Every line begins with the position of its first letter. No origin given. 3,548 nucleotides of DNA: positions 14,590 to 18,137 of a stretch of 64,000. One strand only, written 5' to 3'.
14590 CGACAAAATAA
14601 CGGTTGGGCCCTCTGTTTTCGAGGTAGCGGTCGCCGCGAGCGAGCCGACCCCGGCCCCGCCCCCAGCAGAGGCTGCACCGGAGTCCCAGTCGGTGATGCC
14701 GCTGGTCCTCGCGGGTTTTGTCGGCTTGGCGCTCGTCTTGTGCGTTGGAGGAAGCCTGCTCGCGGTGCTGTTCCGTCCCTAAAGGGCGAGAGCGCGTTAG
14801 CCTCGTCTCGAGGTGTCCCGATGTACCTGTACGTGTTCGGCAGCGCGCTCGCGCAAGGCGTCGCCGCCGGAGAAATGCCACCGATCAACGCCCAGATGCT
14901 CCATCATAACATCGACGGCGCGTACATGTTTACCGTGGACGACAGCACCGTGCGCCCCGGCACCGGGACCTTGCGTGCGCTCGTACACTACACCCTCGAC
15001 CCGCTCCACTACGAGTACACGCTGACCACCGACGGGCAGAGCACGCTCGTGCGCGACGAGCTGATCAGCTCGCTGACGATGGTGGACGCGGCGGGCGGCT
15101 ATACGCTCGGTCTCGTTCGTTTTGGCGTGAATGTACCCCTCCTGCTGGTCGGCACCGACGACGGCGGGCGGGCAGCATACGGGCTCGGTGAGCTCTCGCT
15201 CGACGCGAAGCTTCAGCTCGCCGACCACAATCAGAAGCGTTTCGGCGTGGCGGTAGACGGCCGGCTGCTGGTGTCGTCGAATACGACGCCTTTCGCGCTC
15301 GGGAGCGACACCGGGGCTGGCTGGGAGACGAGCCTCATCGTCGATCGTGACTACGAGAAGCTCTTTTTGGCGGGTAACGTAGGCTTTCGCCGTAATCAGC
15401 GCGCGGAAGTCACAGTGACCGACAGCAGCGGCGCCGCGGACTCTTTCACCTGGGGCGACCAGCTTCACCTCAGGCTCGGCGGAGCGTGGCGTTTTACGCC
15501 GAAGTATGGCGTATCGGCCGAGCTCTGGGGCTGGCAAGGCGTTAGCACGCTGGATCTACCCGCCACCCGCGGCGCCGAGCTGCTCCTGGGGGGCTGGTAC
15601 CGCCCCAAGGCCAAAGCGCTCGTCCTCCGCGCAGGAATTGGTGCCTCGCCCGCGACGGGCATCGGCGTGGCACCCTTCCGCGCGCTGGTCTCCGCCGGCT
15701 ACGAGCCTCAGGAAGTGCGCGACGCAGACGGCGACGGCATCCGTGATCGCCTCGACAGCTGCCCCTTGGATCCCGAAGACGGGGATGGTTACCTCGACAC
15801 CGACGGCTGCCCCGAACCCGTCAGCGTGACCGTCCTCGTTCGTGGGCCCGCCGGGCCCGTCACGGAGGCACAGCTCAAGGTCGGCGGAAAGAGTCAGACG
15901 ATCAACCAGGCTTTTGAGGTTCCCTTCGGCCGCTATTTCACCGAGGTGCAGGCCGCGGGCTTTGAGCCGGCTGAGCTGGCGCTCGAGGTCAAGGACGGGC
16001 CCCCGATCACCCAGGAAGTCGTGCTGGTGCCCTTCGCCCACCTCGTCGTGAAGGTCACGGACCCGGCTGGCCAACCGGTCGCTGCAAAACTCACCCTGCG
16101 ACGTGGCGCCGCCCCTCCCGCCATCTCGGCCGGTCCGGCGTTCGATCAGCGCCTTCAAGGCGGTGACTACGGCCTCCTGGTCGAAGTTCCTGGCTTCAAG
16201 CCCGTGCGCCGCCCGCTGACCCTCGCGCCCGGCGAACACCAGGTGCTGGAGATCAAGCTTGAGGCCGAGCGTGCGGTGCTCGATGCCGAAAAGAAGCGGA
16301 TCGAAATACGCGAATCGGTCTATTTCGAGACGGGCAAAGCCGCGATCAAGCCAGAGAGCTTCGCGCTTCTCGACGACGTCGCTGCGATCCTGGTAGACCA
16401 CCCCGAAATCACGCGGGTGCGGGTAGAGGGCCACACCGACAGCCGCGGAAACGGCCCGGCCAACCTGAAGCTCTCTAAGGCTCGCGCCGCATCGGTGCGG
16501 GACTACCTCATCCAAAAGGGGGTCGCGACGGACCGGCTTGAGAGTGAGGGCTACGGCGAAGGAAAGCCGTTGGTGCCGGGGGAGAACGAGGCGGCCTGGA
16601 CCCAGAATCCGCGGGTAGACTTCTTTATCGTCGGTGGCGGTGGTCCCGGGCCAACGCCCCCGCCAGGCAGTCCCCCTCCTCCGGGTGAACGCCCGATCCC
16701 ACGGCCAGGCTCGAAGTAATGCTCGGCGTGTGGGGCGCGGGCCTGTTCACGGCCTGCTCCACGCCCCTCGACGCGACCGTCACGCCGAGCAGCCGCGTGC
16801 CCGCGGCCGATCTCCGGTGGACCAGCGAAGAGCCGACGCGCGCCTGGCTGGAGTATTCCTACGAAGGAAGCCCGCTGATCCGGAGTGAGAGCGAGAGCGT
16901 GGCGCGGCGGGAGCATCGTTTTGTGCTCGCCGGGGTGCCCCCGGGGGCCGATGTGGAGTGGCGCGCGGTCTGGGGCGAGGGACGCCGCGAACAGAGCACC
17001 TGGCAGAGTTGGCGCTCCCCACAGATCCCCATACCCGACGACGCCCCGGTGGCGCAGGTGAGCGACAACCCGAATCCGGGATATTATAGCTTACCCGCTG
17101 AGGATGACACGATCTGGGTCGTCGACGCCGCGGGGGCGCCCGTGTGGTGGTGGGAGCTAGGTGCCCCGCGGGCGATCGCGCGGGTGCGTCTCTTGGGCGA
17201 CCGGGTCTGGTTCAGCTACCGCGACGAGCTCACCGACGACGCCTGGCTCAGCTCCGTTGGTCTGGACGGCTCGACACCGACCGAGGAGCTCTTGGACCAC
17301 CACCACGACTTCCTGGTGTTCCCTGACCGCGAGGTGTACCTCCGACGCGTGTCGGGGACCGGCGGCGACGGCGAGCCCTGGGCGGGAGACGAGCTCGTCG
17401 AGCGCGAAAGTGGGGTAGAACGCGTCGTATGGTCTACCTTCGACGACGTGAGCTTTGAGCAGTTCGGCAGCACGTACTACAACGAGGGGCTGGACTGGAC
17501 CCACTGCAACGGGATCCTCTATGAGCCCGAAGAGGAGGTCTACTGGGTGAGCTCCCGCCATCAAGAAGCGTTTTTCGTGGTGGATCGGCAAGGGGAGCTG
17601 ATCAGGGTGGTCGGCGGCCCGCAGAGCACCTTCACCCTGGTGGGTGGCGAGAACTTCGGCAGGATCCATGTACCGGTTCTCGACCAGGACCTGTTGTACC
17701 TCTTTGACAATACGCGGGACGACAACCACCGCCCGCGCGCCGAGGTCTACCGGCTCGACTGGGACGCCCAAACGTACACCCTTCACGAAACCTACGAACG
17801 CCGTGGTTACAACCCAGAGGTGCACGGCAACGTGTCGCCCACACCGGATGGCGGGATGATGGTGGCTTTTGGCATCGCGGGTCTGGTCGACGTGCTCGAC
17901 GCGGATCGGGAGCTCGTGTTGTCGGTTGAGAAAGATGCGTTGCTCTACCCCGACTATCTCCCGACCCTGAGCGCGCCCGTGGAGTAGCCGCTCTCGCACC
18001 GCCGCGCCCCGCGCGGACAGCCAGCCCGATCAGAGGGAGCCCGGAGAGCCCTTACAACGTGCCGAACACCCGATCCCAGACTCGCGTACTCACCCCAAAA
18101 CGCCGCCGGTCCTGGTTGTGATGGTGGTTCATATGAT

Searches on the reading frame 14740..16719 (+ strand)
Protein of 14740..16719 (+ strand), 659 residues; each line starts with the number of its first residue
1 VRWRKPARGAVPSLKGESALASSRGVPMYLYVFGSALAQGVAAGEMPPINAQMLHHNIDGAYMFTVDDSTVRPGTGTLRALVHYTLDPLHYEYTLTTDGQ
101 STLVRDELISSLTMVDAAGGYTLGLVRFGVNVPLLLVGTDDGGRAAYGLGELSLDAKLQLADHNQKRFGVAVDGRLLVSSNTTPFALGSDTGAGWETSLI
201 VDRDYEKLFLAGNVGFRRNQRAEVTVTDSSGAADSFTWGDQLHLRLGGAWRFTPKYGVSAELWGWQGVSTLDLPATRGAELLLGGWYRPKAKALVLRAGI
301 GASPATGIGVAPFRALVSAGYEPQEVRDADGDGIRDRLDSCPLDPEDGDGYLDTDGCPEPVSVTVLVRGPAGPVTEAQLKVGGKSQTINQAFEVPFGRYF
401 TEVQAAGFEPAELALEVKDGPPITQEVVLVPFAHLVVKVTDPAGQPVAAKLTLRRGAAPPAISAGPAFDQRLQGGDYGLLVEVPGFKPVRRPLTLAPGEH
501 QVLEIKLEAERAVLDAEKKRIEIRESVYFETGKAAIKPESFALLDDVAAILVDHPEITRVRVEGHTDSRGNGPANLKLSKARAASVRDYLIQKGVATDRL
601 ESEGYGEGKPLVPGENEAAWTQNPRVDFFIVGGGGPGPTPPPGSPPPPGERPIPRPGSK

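Call 67: search_protein_families(library=pfam, proteins=[window:14740-16719:+], max_evalue=0.0001)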
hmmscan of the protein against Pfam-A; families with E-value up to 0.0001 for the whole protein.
window:14740-16719:+ (659 aa): 2 families
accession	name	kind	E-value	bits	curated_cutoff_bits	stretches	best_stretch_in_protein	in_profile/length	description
PF00691.25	OmpA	-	4.4e-20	72.3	27.2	1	528-616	1-90/98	OmpA family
PF13620.12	CarboxypepD_reg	-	2.5e-06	28.2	32.3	0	437-508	4-82/82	Carboxypeptidase regulatory-like domain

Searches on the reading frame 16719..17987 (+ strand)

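Call 67: search_protein_families(library=pfam, proteins=[window:16719-17987:+], max_evalue=0.0001)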
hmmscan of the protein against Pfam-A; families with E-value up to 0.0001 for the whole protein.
window:16719-17987:+ (422 aa): 2 families
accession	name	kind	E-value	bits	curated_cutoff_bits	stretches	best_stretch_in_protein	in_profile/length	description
PF14269.12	Arylsulfotran_2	-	1.4e-11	44.8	27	1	225-404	108-299/301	Arylsulfotransferase (ASST)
PF05935.17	Arylsulfotrans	-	2.9e-11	43.4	24.2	1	186-390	80-337/374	Arylsulfotransferase (ASST)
